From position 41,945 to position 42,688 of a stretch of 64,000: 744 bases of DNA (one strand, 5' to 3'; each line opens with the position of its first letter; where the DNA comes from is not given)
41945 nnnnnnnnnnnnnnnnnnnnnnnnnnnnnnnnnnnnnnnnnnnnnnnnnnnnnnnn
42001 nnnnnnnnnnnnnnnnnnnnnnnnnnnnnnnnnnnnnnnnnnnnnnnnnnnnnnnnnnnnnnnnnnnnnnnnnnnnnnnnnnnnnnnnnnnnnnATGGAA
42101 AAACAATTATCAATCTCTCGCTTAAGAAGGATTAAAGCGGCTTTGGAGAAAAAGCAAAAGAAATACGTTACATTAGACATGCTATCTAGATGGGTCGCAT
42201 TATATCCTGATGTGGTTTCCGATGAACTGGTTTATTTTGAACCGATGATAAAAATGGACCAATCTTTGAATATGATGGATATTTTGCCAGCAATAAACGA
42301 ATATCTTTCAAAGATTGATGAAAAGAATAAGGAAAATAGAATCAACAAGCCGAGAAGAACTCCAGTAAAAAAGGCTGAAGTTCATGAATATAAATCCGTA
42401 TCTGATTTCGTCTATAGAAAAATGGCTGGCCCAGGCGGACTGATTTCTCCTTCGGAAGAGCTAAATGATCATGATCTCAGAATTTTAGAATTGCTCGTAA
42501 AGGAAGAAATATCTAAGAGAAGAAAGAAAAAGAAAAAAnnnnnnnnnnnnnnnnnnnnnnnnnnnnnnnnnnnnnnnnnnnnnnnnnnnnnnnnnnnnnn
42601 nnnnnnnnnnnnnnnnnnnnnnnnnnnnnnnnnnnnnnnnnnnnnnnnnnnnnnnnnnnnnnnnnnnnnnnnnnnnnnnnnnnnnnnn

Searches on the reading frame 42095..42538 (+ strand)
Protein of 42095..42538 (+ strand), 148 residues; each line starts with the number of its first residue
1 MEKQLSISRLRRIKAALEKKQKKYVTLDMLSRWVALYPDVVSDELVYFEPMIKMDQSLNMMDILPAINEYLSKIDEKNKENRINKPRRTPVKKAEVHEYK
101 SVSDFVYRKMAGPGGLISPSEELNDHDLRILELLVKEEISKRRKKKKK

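Call 6: search_protein_families(library=pfam, proteins=[window:42095-42538:+], max_evalue=0.1)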
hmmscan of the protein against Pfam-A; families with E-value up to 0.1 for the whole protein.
window:42095-42538:+ (148 aa): 0 families

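Call 35: search_protein_families(library=ncbifam, proteins=[window:42095-42538:+], max_evalue=0.01)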
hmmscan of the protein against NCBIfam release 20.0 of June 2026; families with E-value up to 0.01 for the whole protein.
window:42095-42538:+ (148 aa): 0 families

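Call 36: search_protein_families(library=padloc, proteins=[window:42095-42538:+], max_evalue=0.01)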
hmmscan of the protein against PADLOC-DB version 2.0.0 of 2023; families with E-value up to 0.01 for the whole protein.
window:42095-42538:+ (148 aa): 0 families
